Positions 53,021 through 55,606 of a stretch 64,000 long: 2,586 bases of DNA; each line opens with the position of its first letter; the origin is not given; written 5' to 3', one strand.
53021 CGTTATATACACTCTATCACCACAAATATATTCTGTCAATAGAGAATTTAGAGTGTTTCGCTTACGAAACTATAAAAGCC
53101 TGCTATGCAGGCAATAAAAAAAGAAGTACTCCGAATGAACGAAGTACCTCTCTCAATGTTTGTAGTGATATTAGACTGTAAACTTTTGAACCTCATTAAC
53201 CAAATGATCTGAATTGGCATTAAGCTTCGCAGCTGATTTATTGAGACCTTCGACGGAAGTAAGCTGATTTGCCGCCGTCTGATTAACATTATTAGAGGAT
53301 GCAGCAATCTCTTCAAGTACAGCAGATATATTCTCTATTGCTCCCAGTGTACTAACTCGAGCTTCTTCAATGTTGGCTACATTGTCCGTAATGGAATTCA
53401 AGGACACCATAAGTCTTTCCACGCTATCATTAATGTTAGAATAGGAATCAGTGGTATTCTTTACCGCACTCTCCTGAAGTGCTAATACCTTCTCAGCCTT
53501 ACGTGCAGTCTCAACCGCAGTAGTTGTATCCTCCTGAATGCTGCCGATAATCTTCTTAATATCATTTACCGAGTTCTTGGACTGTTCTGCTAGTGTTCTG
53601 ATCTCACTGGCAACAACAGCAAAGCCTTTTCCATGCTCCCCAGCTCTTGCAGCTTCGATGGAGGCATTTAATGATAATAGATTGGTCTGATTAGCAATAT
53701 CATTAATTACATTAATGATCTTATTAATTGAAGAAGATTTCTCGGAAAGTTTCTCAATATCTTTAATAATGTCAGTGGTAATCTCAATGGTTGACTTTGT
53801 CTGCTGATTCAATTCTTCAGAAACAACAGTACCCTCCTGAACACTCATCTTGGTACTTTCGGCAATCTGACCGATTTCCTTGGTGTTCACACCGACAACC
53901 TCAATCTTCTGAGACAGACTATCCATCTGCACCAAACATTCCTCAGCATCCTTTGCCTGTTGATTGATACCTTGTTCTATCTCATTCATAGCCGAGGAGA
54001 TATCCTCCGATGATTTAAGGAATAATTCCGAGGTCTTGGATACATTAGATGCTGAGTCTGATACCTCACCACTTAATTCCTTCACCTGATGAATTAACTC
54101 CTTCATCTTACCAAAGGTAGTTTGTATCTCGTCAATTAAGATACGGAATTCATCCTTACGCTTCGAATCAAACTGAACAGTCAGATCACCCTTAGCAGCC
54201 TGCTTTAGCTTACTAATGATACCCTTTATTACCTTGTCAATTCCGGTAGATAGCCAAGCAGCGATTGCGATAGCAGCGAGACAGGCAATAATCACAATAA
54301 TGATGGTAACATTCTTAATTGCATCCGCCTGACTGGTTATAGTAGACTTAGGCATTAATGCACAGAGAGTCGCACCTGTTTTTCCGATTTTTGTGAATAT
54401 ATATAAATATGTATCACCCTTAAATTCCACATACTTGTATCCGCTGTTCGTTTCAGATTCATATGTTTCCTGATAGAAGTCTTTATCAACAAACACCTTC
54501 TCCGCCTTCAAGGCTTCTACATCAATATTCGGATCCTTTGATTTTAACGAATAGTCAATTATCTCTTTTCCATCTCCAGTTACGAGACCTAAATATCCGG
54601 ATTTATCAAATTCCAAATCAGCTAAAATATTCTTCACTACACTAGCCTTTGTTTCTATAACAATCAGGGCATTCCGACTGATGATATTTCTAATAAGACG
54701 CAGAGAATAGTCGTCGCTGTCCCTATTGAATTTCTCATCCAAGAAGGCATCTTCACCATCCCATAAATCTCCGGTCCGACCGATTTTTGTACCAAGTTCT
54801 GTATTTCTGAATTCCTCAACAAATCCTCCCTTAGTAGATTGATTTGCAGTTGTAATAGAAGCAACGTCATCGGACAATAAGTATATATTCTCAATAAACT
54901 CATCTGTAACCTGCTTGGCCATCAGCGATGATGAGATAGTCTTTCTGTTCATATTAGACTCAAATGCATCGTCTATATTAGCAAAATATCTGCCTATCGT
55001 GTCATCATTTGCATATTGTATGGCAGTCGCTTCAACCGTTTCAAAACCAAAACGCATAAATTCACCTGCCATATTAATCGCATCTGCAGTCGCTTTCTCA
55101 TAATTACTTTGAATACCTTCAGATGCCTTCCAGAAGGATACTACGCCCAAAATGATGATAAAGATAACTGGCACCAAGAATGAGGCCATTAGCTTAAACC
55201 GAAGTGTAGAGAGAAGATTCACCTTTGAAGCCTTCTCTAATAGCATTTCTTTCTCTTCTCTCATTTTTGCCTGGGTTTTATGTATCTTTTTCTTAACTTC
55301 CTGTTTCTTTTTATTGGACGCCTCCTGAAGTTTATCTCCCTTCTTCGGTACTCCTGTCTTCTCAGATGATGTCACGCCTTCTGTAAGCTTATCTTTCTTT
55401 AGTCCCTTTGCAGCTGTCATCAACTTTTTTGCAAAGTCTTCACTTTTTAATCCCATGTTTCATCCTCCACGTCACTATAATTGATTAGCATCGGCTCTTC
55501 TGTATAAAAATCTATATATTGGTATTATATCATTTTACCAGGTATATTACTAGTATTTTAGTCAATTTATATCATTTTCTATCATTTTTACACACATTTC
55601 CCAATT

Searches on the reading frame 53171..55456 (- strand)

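Call 48: search_protein_families(library=pfam, proteins=[window:53171-55456:-], max_evalue=0.00001)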
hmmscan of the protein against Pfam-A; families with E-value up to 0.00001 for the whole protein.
window:53171-55456:- (761 aa): 1 family
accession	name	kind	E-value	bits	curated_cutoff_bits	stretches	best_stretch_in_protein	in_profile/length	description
PF00015.26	MCPsignal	-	2.1e-35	122.6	34.6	1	555-712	13-170/172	Methyl-accepting chemotaxis protein (MCP) signalling domain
